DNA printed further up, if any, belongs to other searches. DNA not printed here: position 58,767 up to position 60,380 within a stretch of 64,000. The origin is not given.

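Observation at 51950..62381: Eleven-gene co-directional catabolic array of unknown substrate, framed by beta-ketoadipate-type CoA-transferase and thiolase genes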

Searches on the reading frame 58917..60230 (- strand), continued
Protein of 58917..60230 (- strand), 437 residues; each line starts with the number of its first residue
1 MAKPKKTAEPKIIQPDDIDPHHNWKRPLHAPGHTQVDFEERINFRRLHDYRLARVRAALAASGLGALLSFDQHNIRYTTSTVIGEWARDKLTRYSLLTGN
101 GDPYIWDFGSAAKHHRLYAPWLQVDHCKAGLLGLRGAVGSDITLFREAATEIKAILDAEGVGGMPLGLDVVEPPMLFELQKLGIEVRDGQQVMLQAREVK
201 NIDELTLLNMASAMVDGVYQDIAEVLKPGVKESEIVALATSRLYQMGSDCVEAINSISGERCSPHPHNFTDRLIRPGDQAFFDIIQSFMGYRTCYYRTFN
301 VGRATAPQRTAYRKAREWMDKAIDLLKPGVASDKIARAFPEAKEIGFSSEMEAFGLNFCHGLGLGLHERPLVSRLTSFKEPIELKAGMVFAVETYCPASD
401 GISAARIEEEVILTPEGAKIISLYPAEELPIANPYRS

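Call 37: search_protein_families(library=ncbifam, proteins=[L088:6345-8096:+, L088:8115-8924:+, L088:12367-13653:+, L088:13669-15099:+, L088:15110-15988:+, L088:4200-4991:-, L088:5080-6036:-, L091:8949-9941:+, L091:11262-12758:+, L088:10376-11371:+], max_evalue=1e-10)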
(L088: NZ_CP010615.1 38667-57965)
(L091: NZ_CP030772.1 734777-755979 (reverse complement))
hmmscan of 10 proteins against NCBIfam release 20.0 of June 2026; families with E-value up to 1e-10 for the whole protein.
L088:6345-8096:+ (583 aa): 0 families

L088:8115-8924:+ (269 aa): 192 families (the best 25 are shown)
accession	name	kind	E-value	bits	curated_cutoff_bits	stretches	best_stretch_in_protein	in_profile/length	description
TIGR02415.1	23BDH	subfamily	1.8e-59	201.2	304.35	1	11-265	3-250/254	acetoin reductase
NF005472.0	PRK07067.1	equivalog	5.2e-59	199.9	338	1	4-265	2-253/257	L-iditol 2-dehydrogenase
NF005559.1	PRK07231.1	subfamily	3e-57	194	215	1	5-266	1-247/249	glucose 1-dehydrogenase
NF006394.0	PRK08643.1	equivalog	3.4e-53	180.7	381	1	9-266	4-254/257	(S)-acetoin forming diacetyl reductase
NF009093.0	PRK12429.1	subfamily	4.9e-49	167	258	1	5-267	2-257/259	3-hydroxybutyrate dehydrogenase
NF004198.0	PRK05653.1-3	equivalog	1.8e-48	165.1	296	1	5-266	4-246/248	3-oxoacyl-ACP reductase FabG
NF004818.0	PRK06172.1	equivalog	3e-47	161.1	336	1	5-266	4-250/253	SDR family oxidoreductase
NF004791.0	PRK06138.1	equivalog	1.3e-46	159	312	1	5-267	2-250/252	SDR family oxidoreductase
TIGR01830.1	3oxo_ACP_reduc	equivalog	6.1e-46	157.1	297.75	1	12-265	2-237/239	3-oxoacyl-[acyl-carrier-protein] reductase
NF005469.0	PRK07063.1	equivalog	3.9e-45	154.4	306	1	4-267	3-255/260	SDR family oxidoreductase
NF009384.0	PRK12743.1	equivalog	1.7e-43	148.7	264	1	9-267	7-248/258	SDR family oxidoreductase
NF005309.0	PRK06841.1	subfamily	2e-43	148.7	286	1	5-267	12-253/255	GolD/DthD family dehydrogenase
NF053702.1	TrHdxCHCADhChcB1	equivalog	2.1e-43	148.5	400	1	5-266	1-240/250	trans-4-hydroxycyclohexanecarboxylate dehydrogenase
TIGR01832.1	kduD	equivalog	3.1e-43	148.1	338.85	1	6-267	3-246/248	2-dehydro-3-deoxy-D-gluconate 5-dehydrogenase KduD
TIGR01963.1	PHB_DH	subfamily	5.4e-43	147.1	307.05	1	9-267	2-253/255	3-hydroxybutyrate dehydrogenase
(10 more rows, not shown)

L088:12367-13653:+ (428 aa): 8 families
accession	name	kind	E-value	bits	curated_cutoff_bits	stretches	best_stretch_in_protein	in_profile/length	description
TIGR01349.1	PDHac_trf_mito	equivalog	2.5e-46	158.7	445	2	104-282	2-197/437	pyruvate dehydrogenase complex dihydrolipoamide acetyltransferase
NF011457.0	PRK14875.1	equivalog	7.4e-43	146.9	307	2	3-82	4-83/372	acetoin dehydrogenase dihydrolipoyllysine-residue acetyltransferase subunit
NF008814.0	PRK11854.1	equivalog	1e-41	143.1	722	1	4-265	107-367/637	pyruvate dehydrogenase complex dihydrolipoyllysine-residue acetyltransferase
NF008854.0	PRK11892.1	equivalog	1.4e-35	122.9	454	2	1-87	1-88/464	pyruvate dehydrogenase complex E1 component subunit beta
NF004309.0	PRK05704.1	equivalog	1.6e-33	116.7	449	2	104-280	5-163/408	2-oxoglutarate dehydrogenase complex dihydrolipoyllysine-residue succinyltransferase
TIGR02927.1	SucB_Actino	equivalog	3.4e-33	115.3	423.45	2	85-276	110-311/579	2-oxoglutarate dehydrogenase, E2 component, dihydrolipoamide succinyltransferase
TIGR01347.1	sucB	equivalog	4.4e-32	111.8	378.65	2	105-278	4-159/404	dihydrolipoyllysine-residue succinyltransferase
TIGR01348.1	PDHac_trf_long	equivalog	8.5e-27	93.9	552.1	2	78-269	127-323/587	dihydrolipoyllysine-residue acetyltransferase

L088:13669-15099:+ (476 aa): 42 families (the best 25 are shown)
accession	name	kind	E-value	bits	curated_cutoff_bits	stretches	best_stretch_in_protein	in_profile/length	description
TIGR01780.1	SSADH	subfamily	1.4e-166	554.9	646.35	1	23-469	1-447/448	succinate-semialdehyde dehydrogenase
NF008415.0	PRK11241.1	equivalog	1.1e-149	499.3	828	1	6-473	13-479/482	NADP-dependent succinate-semialdehyde dehydrogenase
TIGR01804.1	BADH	equivalog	3.8e-131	437.8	668.6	1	7-468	1-465/467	betaine-aldehyde dehydrogenase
NF010000.0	PRK13473.1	subfamily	8.5e-126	420.4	615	1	5-472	4-470/475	aminobutyraldehyde dehydrogenase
NF009725.0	PRK13252.1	equivalog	1e-123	413.4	593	1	3-470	6-475/488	betaine-aldehyde dehydrogenase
NF006916.0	PRK09407.1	equivalog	1.5e-120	403.3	521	1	15-473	30-491/526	succinic semialdehyde dehydrogenase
TIGR02299.1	HpaE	equivalog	1.2e-119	400.1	638.35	1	6-473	3-475/488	5-carboxymethyl-2-hydroxymuconate semialdehyde dehydrogenase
NF007497.0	PRK10090.1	equivalog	2.8e-112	375.9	500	1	4-472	7-475/480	aldehyde dehydrogenase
NF045735.1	PaDhStyDPseudo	equivalog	6.7e-112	374.6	850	1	5-472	4-479/483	phenylacetaldehyde dehydrogenase StyD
NF052305.1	DioxValDhHalo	equivalog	7.8e-110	368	750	1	5-468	6-475/483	2,5-dioxovalerate dehydrogenase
NF006915.0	PRK09406.1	equivalog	3.4e-107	359.1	730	1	23-470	5-452/457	NADP-dependent succinic semialdehyde dehydrogenase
TIGR03216.1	OH_muco_semi_DH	equivalog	1.9e-106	356.5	693.25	1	7-466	4-470/481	2-hydroxymuconic semialdehyde dehydrogenase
NF042993.1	AlphKGSA_gudD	equivalog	4.5e-106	355.4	770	1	6-461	6-467/481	alpha-ketoglutaric semialdehyde dehydrogenase GucD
NF040792.1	glyc_ald_dh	equivalog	2.6e-105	353.2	760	1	5-470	2-469/488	D-glyceraldehyde dehydrogenase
NF045736.1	PaDhStyDRhodo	equivalog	1.3e-104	350.4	800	1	4-469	3-472/479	phenylacetaldehyde dehydrogenase StyD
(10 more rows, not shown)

L088:15110-15988:+ (292 aa): 9 families
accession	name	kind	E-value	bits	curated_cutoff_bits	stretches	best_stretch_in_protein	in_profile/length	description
TIGR01348.1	PDHac_trf_long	equivalog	5.8e-98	328.9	552.1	1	5-291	285-586/587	dihydrolipoyllysine-residue acetyltransferase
NF008814.0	PRK11854.1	equivalog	3.2e-88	296.7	722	1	5-291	333-636/637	pyruvate dehydrogenase complex dihydrolipoyllysine-residue acetyltransferase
NF004309.0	PRK05704.1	equivalog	7.5e-55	186.9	449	1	6-291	115-405/408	2-oxoglutarate dehydrogenase complex dihydrolipoyllysine-residue succinyltransferase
TIGR01347.1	sucB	equivalog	4.1e-54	184.3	378.65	1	5-291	112-401/404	dihydrolipoyllysine-residue succinyltransferase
TIGR02927.1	SucB_Actino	equivalog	5e-50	170.9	423.45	1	44-278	323-562/579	2-oxoglutarate dehydrogenase, E2 component, dihydrolipoamide succinyltransferase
TIGR01349.1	PDHac_trf_mito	equivalog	1.6e-46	159.4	445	1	4-292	141-437/437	pyruvate dehydrogenase complex dihydrolipoamide acetyltransferase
NF008815.0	PRK11857.1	equivalog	4e-42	144.7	378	1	1-287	1-302/308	dihydrolipoamide acetyltransferase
NF011416.0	PRK14843.1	equivalog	1.5e-35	122.7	429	1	59-291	113-346/347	dihydrolipoamide acetyltransferase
NF008907.0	PRK12270.1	equivalog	7.8e-17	60.3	878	1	85-284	148-361/1241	multifunctional oxoglutarate decarboxylase/oxoglutarate dehydrogenase thiamine pyrophosphate-binding subunit/dihydrolipoyllysine-residue suc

L088:4200-4991:- (263 aa): 205 families (the best 25 are shown)
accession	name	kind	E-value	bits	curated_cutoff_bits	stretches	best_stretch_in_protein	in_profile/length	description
TIGR02415.1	23BDH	subfamily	2.4e-76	256.5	304.35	1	9-261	3-252/254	acetoin reductase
NF005472.0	PRK07067.1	equivalog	7.6e-67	225.5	338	1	3-260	3-254/257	L-iditol 2-dehydrogenase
NF006394.0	PRK08643.1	equivalog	1e-66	225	381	1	8-261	5-255/257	(S)-acetoin forming diacetyl reductase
NF005559.1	PRK07231.1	subfamily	5.7e-58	196.3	215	1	3-261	1-248/249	glucose 1-dehydrogenase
NF004198.0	PRK05653.1-3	equivalog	6.1e-55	186.4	296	1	4-261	5-247/248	3-oxoacyl-ACP reductase FabG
NF004818.0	PRK06172.1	equivalog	1.9e-52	178.1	336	1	4-261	5-251/253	SDR family oxidoreductase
TIGR01830.1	3oxo_ACP_reduc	equivalog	3e-51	174.4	297.75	1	9-260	1-238/239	3-oxoacyl-[acyl-carrier-protein] reductase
NF005309.0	PRK06841.1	subfamily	4.9e-51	173.7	286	1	4-262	13-254/255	GolD/DthD family dehydrogenase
NF004791.0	PRK06138.1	equivalog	8.4e-51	172.7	312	1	3-261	2-250/252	SDR family oxidoreductase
NF009093.0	PRK12429.1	subfamily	1e-50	172.5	258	1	4-261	3-257/259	3-hydroxybutyrate dehydrogenase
TIGR03971.1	SDR_subfam_1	subfamily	1.4e-48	165.6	300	1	5-261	2-269/271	mycofactocin-coupled SDR family oxidoreductase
NF052558.1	MBtsdlDhBudC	equivalog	4.3e-48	164.1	270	1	6-261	3-242/250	meso-2,3-butanediol dehydrogenase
TIGR01832.1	kduD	equivalog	1.4e-47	162.3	338.85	1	5-260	4-245/248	2-dehydro-3-deoxy-D-gluconate 5-dehydrogenase KduD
NF005469.0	PRK07063.1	equivalog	1.7e-47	162.1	306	1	1-261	2-255/260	SDR family oxidoreductase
NF005390.0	PRK06935.1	equivalog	1.9e-47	161.8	369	1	4-260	13-255/258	2-dehydro-3-deoxy-D-gluconate 5-dehydrogenase KduD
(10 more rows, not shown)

L088:5080-6036:- (318 aa): 8 families
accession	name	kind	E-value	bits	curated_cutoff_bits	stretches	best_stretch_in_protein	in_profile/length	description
NF007936.0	PRK10653.1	equivalog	2.3e-31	109.2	337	1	2-294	5-282/295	ribose ABC transporter substrate-binding protein RbsB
NF041827.1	YtfQ_transport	equivalog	2.8e-27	95.5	510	1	2-272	2-270/320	galactofuranose ABC transporter, galactofuranose-binding protein YtfQ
NF007254.0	PRK09701.1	equivalog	1.1e-21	77.4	335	1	3-287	4-285/311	D-allose transporter substrate-binding protein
TIGR02634.1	xylF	equivalog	2e-19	70.3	389.55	1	29-296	1-262/302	D-xylose ABC transporter substrate-binding protein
NF007680.0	PRK10355.1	equivalog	6.2e-17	61.8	504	1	1-293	1-286/331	D-xylose ABC transporter substrate-binding protein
NF011924.1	PRK15395.1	equivalog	5.5e-16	58.5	420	1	5-292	4-299/329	galactose/glucose ABC transporter substrate-binding protein MglB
NF040907.2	ChvE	equivalog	4.3e-11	42.6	460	0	63-242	33-222/324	multiple monosaccharide ABC transporter substrate-binding protein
TIGR02637.1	RhaS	equivalog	7.4e-11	41.8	342.25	0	43-292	14-259/302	rhamnose ABC transporter substrate-binding protein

L091:8949-9941:+ (330 aa): 7 families
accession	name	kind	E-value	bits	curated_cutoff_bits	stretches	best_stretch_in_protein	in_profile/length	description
TIGR01505.1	tartro_sem_red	equivalog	1.3e-56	192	340.75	1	16-296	2-281/291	2-hydroxy-3-oxopropionate reductase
NF008592.0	PRK11559.1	equivalog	7e-45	153.6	397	1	15-295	4-283/296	2-hydroxy-3-oxopropionate reductase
TIGR01692.1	HIBADH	equivalog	5.2e-42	144.2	291.6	1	20-297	3-286/288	3-hydroxyisobutyrate dehydrogenase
NF043037.1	ThreonDh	equivalog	4.3e-39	134.7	350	1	15-299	4-288/297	L-threonate dehydrogenase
NF011633.0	PRK15059.1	equivalog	3.5e-34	118.3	451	1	16-295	3-280/292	2-hydroxy-3-oxopropionate reductase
NF012005.0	PRK15461.1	equivalog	1.3e-29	103.4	348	1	17-305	5-293/298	sulfolactaldehyde 3-reductase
NF007161.0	PRK09599.1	subfamily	4.5e-13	49.1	271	1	15-202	2-191/302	NADP-dependent phosphogluconate dehydrogenase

L091:11262-12758:+ (498 aa): 38 families (the best 25 are shown)
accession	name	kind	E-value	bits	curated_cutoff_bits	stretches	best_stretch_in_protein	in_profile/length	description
TIGR01780.1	SSADH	subfamily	1.8e-161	538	646.35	1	45-491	1-447/448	succinate-semialdehyde dehydrogenase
NF008415.0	PRK11241.1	equivalog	6.7e-145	483.5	828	1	43-496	28-480/482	NADP-dependent succinate-semialdehyde dehydrogenase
NF010000.0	PRK13473.1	subfamily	5.4e-120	401.2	615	1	30-494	5-470/475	aminobutyraldehyde dehydrogenase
TIGR01804.1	BADH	equivalog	1.3e-115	386.5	668.6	1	40-490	12-465/467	betaine-aldehyde dehydrogenase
TIGR02299.1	HpaE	equivalog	8e-114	380.9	638.35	1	32-495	5-475/488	5-carboxymethyl-2-hydroxymuconate semialdehyde dehydrogenase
NF009725.0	PRK13252.1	equivalog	1.1e-110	370.3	593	1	30-492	9-475/488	betaine-aldehyde dehydrogenase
NF006916.0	PRK09407.1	equivalog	5.7e-110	368.4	521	1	35-495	28-491/526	succinic semialdehyde dehydrogenase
NF045735.1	PaDhStyDPseudo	equivalog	9.2e-109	364.3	850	1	31-492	6-477/483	phenylacetaldehyde dehydrogenase StyD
NF007497.0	PRK10090.1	equivalog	4.1e-108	362.2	500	1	38-493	19-474/480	aldehyde dehydrogenase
NF006915.0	PRK09406.1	equivalog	4.4e-104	348.9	730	1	46-490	6-450/457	NADP-dependent succinic semialdehyde dehydrogenase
TIGR03216.1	OH_muco_semi_DH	equivalog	9.8e-101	337.7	693.25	1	31-492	4-475/481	2-hydroxymuconic semialdehyde dehydrogenase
NF040648.1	lactal_redase_Meth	equivalog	2.1e-97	327.1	650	1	32-480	3-446/463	lactaldehyde dehydrogenase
NF045736.1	PaDhStyDRhodo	equivalog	2.4e-97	326.5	800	1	27-490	2-471/479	phenylacetaldehyde dehydrogenase StyD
NF052305.1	DioxValDhHalo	equivalog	1e-95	321.4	750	1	36-492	15-476/483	2,5-dioxovalerate dehydrogenase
NF042993.1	AlphKGSA_gudD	equivalog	3.3e-94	316.3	770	1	42-481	20-465/481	alpha-ketoglutaric semialdehyde dehydrogenase GucD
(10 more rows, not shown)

L088:10376-11371:+ (331 aa): 2 families
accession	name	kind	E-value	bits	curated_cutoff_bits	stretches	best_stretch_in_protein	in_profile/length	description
TIGR03182.1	PDH_E1_alph_y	equivalog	1.7e-106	355.7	393.85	1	9-323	2-314/315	pyruvate dehydrogenase (acetyl-transferring) E1 component subunit alpha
TIGR03181.1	PDH_E1_alph_x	equivalog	1.5e-72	244.4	411.35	1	3-330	18-334/341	pyruvate dehydrogenase (acetyl-transferring) E1 component subunit alpha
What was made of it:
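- The separate E2 core is closest to AceF-type acetyltransferases (call 37). Acetoin-reductase-like SDRs flank the cluster in Phaeobacter (call 37).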

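Call 38: get_annotated_region(hit=H24, flank=9000)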
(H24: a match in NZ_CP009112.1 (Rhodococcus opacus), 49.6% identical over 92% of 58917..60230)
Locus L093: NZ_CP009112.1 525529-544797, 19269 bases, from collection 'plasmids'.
description: Rhodococcus opacus strain 1CP plasmid pR1CP1, complete sequence
organism: Rhodococcus opacus (NCBI taxid 37919)
taxonomy: Bacteria; Actinomycetota; Actinomycetes; Mycobacteriales; Nocardiaceae; Rhodococcus; Rhodococcus opacus
host: -; source: soil sample, Enrichment culture with 4-chlorophenol and 2,4-dichlorophenol; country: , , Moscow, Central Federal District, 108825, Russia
typing (MOB-suite, as given by PLSDB): mobilizable; relaxase MOBP
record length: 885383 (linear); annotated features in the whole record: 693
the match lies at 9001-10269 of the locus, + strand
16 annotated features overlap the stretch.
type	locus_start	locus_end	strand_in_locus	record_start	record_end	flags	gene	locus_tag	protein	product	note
CDS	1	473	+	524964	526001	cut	-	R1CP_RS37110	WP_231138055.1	tyrosine-type recombinase/integrase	GO:0015074 - DNA integration [Evidence IEA]; GO:0006310 - DNA recombination [Evidence IEA]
CDS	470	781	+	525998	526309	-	-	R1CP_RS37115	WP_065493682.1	helix-turn-helix transcriptional regulator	-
CDS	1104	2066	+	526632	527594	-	-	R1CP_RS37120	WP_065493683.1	hypothetical protein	-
CDS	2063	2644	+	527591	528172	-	-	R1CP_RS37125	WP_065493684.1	transposase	-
CDS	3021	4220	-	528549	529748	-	-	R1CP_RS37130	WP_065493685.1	NADP-dependent malic enzyme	-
CDS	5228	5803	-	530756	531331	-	-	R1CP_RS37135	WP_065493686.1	YceI family protein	-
CDS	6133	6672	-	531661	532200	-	-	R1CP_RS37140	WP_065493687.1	VOC family protein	-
CDS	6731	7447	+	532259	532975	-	-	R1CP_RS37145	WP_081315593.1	XRE family transcriptional regulator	-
CDS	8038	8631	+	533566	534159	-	-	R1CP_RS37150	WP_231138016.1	helix-turn-helix domain-containing protein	-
CDS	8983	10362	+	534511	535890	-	-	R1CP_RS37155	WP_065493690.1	Xaa-Pro peptidase family protein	GO:0006508 - proteolysis [Evidence IEA]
CDS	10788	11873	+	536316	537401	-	-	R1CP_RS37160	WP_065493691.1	hypothetical protein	-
CDS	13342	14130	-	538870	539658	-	-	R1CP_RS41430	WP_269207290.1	hypothetical protein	-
CDS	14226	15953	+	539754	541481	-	-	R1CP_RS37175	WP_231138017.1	IS1634 family transposase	-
CDS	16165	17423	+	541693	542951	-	-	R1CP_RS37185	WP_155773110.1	IS3 family transposase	-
CDS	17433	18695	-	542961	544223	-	-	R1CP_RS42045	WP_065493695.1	hypothetical protein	-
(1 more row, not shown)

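Call 39: get_annotated_region(hit=H20, flank=9000)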
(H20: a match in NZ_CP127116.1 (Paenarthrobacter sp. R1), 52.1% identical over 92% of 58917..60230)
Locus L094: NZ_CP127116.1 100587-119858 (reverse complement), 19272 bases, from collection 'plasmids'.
description: Paenarthrobacter sp. R1 plasmid unnamed1, complete sequence
organism: Paenarthrobacter sp. R1 (NCBI taxid 3049085)
taxonomy: Bacteria; Actinomycetota; Actinomycetes; Micrococcales; Micrococcaceae; Paenarthrobacter; Paenarthrobacter sp. R1
host: -; source: cell culture,sediment; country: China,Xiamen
typing (MOB-suite, as given by PLSDB): non-mobilizable
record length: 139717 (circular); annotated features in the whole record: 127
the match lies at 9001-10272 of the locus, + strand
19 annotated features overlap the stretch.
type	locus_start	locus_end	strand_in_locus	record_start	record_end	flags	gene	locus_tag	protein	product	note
CDS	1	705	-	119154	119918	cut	-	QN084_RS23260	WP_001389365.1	IS6-like element IS6100 family transposase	-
CDS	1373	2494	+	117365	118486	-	-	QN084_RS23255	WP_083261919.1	hypothetical protein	-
CDS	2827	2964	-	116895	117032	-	-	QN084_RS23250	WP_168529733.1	hypothetical protein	-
CDS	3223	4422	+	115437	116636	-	-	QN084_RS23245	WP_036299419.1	acyl-CoA dehydrogenase family protein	-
CDS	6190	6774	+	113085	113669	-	-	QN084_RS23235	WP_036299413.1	flavin reductase SulR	-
predicted_resistance_gene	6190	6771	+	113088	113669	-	sulR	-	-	flavin reductase SulR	predicted by amrfinderplus; class SULFONAMIDE; identity 100.0%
CDS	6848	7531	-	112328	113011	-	-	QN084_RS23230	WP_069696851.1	enoyl-CoA hydratase/isomerase family protein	-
CDS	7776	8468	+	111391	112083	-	-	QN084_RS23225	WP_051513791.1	helix-turn-helix domain-containing protein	-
CDS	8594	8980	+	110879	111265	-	-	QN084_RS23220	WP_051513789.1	RidA family protein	-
CDS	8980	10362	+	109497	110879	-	-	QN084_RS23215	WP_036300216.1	Xaa-Pro peptidase family protein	GO:0006508 - proteolysis [Evidence IEA]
CDS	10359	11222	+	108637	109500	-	-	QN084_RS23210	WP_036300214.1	NAD(P)-dependent oxidoreductase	-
CDS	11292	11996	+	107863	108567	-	-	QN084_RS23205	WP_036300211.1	SDR family NAD(P)-dependent oxidoreductase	-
CDS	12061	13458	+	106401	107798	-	lpdA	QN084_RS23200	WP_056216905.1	dihydrolipoyl dehydrogenase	GO:0045454 - cell redox homeostasis [Evidence IEA]; GO:0051068 - dihydrolipoamide metabolic process [Evidence IEA]; ...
CDS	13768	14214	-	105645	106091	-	-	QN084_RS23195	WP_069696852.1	single-stranded DNA-binding protein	-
CDS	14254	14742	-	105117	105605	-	-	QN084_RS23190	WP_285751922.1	hypothetical protein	-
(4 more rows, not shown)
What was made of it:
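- Tried and rejected: The Paenarthrobacter locus lies near sad genes and IS6100 (call 39).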
